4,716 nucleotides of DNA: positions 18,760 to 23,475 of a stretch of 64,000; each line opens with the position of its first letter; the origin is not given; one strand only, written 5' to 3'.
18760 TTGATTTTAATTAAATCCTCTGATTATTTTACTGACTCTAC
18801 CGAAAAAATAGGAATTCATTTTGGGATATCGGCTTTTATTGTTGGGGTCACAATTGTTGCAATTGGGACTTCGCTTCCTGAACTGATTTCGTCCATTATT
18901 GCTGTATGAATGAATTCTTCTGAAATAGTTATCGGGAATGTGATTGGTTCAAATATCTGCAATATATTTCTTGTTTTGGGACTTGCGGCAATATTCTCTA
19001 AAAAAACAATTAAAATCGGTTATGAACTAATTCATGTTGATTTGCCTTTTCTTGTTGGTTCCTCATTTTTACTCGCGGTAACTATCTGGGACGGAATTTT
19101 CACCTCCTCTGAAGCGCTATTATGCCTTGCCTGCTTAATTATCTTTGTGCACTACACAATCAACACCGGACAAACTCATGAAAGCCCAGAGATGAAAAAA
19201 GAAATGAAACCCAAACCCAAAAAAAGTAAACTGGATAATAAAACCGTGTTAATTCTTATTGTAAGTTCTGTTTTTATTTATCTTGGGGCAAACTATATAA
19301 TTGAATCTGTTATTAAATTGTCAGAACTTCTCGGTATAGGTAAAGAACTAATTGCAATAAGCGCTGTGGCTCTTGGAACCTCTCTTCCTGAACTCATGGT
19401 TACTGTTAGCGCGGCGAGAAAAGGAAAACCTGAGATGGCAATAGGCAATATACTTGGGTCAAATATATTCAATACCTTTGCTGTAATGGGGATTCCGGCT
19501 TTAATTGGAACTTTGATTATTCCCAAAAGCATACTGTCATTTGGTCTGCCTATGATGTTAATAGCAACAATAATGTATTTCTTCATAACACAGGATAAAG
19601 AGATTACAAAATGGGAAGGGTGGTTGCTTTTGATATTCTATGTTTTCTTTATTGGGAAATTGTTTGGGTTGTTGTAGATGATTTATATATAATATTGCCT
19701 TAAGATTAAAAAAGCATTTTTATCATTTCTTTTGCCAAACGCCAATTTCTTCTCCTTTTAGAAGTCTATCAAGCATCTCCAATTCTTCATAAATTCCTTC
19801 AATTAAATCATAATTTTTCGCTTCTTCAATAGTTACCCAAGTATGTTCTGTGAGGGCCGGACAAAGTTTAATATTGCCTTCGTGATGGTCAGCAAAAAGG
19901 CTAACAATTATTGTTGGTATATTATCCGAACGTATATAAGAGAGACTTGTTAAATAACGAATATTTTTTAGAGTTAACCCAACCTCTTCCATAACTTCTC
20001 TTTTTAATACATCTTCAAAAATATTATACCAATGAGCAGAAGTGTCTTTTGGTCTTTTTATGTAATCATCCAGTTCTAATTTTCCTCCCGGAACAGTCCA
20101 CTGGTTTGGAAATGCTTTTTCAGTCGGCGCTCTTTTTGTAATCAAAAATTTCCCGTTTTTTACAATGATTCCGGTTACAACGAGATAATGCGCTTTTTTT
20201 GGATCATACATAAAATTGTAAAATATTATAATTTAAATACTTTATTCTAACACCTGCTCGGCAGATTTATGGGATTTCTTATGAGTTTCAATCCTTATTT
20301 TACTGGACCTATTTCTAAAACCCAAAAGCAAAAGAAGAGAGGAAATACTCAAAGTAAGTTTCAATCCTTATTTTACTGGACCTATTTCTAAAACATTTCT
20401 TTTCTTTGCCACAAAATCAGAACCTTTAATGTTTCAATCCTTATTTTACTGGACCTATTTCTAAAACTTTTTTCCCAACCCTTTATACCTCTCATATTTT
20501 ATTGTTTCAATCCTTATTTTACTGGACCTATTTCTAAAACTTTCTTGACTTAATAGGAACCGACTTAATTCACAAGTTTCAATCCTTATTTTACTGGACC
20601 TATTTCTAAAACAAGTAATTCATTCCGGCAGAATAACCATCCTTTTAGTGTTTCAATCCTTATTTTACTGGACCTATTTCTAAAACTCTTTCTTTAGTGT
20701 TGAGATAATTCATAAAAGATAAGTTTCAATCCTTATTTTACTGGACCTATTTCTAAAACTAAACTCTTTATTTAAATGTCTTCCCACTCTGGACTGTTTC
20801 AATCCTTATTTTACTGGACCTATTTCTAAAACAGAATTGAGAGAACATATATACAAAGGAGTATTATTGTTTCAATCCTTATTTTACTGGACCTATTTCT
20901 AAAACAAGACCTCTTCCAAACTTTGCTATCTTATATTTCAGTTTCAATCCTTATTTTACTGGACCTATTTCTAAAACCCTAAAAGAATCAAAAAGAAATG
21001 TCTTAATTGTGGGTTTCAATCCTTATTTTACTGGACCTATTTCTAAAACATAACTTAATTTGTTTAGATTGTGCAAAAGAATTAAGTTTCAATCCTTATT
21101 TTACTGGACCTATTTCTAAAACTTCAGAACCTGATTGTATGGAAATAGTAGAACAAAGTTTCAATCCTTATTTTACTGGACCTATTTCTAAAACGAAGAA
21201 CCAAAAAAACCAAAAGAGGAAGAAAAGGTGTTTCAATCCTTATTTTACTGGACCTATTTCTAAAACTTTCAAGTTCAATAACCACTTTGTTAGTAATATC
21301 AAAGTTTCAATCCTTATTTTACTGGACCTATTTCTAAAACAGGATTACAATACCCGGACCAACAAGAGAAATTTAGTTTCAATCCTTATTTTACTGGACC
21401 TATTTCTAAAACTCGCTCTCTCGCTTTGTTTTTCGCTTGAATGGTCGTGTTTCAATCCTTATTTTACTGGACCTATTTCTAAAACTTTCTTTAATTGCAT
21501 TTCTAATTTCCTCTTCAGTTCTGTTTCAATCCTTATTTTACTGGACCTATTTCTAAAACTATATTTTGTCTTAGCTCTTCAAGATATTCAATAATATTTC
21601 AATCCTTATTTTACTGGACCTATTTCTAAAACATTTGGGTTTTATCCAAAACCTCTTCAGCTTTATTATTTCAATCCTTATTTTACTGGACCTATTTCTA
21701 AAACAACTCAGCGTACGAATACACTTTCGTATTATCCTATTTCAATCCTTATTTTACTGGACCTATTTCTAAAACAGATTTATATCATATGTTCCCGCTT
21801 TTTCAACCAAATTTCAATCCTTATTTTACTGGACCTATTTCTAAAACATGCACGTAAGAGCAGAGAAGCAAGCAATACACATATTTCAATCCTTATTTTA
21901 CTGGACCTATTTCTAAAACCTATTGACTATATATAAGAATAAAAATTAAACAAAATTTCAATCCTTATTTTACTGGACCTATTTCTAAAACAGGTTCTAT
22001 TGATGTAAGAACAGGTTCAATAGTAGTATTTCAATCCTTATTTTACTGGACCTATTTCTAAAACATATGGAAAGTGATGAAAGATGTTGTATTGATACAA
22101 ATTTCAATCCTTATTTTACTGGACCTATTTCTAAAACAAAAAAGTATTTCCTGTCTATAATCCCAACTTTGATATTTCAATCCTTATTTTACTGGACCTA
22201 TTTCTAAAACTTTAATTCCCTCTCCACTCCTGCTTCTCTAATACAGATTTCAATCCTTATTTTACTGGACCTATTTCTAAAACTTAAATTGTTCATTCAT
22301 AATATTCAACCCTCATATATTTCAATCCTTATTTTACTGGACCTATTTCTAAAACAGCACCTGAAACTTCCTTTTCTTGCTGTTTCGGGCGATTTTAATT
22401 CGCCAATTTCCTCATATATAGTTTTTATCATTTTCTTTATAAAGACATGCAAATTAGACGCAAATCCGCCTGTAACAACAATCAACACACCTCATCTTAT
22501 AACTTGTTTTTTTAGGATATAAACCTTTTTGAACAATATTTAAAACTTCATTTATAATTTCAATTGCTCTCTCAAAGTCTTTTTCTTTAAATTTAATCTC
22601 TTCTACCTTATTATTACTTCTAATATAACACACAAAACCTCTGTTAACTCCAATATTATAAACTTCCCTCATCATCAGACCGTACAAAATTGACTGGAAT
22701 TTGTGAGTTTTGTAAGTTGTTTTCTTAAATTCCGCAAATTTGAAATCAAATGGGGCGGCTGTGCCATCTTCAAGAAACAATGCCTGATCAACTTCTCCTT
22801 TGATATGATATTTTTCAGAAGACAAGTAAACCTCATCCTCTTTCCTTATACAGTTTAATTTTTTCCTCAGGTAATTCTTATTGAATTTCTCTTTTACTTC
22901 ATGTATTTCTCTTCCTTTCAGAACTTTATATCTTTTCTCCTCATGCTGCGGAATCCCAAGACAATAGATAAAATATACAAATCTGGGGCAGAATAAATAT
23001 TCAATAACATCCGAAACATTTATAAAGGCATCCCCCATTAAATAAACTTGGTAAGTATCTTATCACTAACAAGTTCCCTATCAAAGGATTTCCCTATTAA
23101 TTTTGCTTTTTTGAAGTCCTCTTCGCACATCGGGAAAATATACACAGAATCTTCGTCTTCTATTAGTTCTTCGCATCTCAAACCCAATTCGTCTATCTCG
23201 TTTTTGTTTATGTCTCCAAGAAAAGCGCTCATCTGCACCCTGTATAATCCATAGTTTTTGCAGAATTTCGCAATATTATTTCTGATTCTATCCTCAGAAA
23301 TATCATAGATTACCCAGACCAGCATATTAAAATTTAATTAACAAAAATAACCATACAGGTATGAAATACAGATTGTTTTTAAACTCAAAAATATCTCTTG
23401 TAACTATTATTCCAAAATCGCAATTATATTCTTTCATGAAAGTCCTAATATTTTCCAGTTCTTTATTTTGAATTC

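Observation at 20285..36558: Type I-D-like CRISPR-Cas locus with split adaptation module, compact effector proteins and seven embedded non-cas genes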

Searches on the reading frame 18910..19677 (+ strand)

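Call 5: search_protein_families(library=pfam, proteins=[window:18910-19677:+], max_evalue=0.01)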
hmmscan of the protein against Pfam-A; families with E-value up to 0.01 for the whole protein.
window:18910-19677:+ (255 aa): 1 family
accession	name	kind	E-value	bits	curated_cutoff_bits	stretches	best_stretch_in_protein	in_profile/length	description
PF01699.29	Na_Ca_ex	-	1.8e-41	142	24.9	2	113-248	3-146/151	Sodium/calcium exchanger protein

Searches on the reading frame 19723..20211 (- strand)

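Call 5: search_protein_families(library=pfam, proteins=[window:19723-20211:-], max_evalue=0.01)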
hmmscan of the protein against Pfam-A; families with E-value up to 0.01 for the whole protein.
window:19723-20211:- (162 aa): 2 families
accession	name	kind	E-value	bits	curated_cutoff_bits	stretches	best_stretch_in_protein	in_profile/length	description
PF00293.34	NUDIX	-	3.7e-13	50.1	21.1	1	11-135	4-122/134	NUDIX domain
PF14815.12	NUDIX_4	-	0.00032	20.9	35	1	13-136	2-103/113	NUDIX domain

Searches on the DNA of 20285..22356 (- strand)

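Call 57: search_dna_similar(query=window:20285-22356:-, collection=phages, mode=distant, max_evalue=0.1, max_rows=15)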
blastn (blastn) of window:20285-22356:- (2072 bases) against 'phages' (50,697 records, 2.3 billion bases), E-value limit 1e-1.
No match.

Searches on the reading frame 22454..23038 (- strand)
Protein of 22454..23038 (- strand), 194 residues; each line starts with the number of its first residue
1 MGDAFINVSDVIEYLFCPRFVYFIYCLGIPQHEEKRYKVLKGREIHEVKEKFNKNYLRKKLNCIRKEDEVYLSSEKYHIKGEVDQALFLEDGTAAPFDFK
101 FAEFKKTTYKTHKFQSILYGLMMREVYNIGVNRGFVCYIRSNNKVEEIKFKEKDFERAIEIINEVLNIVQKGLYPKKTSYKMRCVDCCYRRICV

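Call 4: search_protein_families(library=pfam, proteins=[window:22454-23038:-], max_evalue=0.01)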
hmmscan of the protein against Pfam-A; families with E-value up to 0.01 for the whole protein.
window:22454-23038:- (194 aa): 3 families
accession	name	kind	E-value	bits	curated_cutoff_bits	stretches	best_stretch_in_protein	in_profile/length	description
PF01930.23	Cas_Cas4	-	8.6e-12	45.9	22.7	1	8-194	2-159/160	Domain of unknown function DUF83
PF12705.13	PDDEXK_1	-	7.1e-09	36.4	22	1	77-193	122-246/247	PD-(D/E)XK nuclease superfamily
PF06023.18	Csa1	-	0.0097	15.8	27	0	103-175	196-273/292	CRISPR-associated exonuclease Csa1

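Call 6: search_protein_families(library=ncbifam, proteins=[window:22454-23038:-], max_evalue=0.01)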
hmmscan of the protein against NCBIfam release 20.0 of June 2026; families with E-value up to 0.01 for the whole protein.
window:22454-23038:- (194 aa): 3 families
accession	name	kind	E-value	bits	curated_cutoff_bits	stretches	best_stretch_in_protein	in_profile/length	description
TIGR00372.1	cas4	equivalog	1.7e-45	155.1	65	1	6-194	1-179/180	CRISPR-associated protein Cas4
NF049935.1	cas4g_cas1g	exception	1e-19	70.5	560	1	6-194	2-190/546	CRISPR-associated endonuclease Cas4g/Cas1g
TIGR01896.1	cas_AF1879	equivalog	0.0053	16.5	103.35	0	104-193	180-272/273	type I-A CRISPR-associated protein Cas4/Csa1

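Call 7: search_protein_families(library=padloc, proteins=[window:22454-23038:-], max_evalue=0.01)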
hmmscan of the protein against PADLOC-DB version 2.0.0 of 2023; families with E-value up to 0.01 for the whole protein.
window:22454-23038:- (194 aa): 21 families
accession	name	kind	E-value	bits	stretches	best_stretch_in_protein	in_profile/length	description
PDLC02087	Cas4b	-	6.5e-77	255.9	1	6-194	3-189/189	-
PDLC00943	Cas4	-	4.4e-46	155.1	1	6-194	1-179/180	CRISPR-associated protein Cas4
PDLC00944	Cas4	-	3.4e-42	142.6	1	6-194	1-177/177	Cas4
PDLC01250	Cas4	-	7.7e-40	134.9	1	6-194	1-168/168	"CAS-I,CAS-II,CAS-III,CAS-IV,CAS-V,CAS-VI; acquisition_associated"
PDLC02083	Cas4_II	-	3.1e-26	91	1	6-193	2-183/186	-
PDLC01447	Cas4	-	1.5e-23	82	1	5-193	4-157/161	"CAS-I,CAS-II,CAS-III,CAS-IV,CAS-V,CAS-VI; acquisition_associated"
PDLC02034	Cas4d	-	1.8e-22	77.9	1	3-193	3-180/192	-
PDLC01747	Cas1g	-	6.6e-17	59.3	1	8-194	3-177/523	-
PDLC01773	Cas4c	-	2.3e-16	57.9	1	3-194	17-194/229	-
PDLC01611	Cas4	-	3.9e-15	54.5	1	8-194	2-157/158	"CAS-I,CAS-II,CAS-III,CAS-IV,CAS-V,CAS-VI; acquisition_associated"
PDLC02035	Cas4d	-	1.7e-13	48.5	1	3-194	3-175/196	-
PDLC02067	Cas1b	-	7.9e-09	32.8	1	15-193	7-174/533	-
PDLC01771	Cas4b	-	8.2e-08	30.6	1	12-193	10-158/162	-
PDLC01772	Cas4b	-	3.8e-06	25.5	1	108-193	79-161/164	-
PDLC02084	Cas4a1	-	6.4e-06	24.1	1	103-153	175-226/271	-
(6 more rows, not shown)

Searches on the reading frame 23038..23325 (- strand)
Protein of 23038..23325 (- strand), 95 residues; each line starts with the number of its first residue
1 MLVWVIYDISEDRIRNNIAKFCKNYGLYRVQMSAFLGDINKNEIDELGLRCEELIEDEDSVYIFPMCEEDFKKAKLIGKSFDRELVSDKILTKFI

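Call 4: search_protein_families(library=pfam, proteins=[window:23038-23325:-], max_evalue=0.01)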
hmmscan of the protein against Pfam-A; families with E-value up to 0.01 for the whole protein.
window:23038-23325:- (95 aa): 1 family
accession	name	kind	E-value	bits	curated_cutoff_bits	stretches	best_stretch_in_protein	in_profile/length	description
PF09827.14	CRISPR_Cas2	-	1.5e-22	80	23.8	1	1-73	1-73/74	CRISPR associated protein Cas2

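Call 6: search_protein_families(library=ncbifam, proteins=[window:23038-23325:-], max_evalue=0.01)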
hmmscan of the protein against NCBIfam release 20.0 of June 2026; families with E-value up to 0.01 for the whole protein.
window:23038-23325:- (95 aa): 1 family
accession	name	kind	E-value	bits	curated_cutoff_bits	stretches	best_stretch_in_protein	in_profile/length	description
TIGR01573.1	cas2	equivalog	9.6e-19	67.5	24.5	1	1-84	1-88/96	CRISPR-associated endonuclease Cas2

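Call 81: search_protein_families(library=padloc, proteins=[window:23038-23325:-], max_evalue=0.001)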
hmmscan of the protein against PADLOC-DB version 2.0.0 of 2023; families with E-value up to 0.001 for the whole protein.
window:23038-23325:- (95 aa): 19 families
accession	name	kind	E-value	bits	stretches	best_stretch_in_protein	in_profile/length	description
PDLC02077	Cas2b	-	3e-40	134.6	1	1-94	1-95/96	-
PDLC01338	Cas2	-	5e-24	82.6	1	3-80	1-75/76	"CAS-I,CAS-II,CAS-III,CAS-IV,CAS-V,CAS-VI; acquisition_2"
PDLC01443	Cas2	-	4.5e-23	79.6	1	1-80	1-78/86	"CAS-I,CAS-II,CAS-III,CAS-IV,CAS-V,CAS-VI; acquisition_2"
PDLC00936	Cas2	-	2e-21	74.2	1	3-79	1-81/83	Cas2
PDLC01525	Cas2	-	2.2e-21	74.4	1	1-79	1-79/90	"CAS-I,CAS-II,CAS-III,CAS-IV,CAS-V,CAS-VI; acquisition_2"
PDLC01649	Cas2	-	2.4e-21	73.8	1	1-70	1-69/70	"CAS-I,CAS-II,CAS-III,CAS-IV,CAS-V,CAS-VI; acquisition_2"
PDLC00935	Cas2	-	2.6e-19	67.5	1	1-84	1-88/96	CRISPR-associated endonuclease Cas2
PDLC02075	Cas2a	-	4.3e-18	63.5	1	1-80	1-81/85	-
PDLC01251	Cas2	-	1.4e-17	61.7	1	1-80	1-79/84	"CAS-I,CAS-II,CAS-III,CAS-IV,CAS-V,CAS-VI; acquisition_2"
PDLC02074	Cas2_IIIb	-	2.7e-15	54.2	1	3-76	3-75/86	-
PDLC01749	Cas2b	-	7.7e-15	53.2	1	1-81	1-80/87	-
PDLC02027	Cas2d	-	5e-14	50.5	1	1-83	1-83/89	-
PDLC02076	Cas2b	-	2.2e-13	48.4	1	1-81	1-80/87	-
PDLC01748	Cas2_IIIa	-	3.7e-12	44.7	1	1-70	1-67/88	-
PDLC02070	Cas2_II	-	1.3e-11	42.7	1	4-67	4-67/89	-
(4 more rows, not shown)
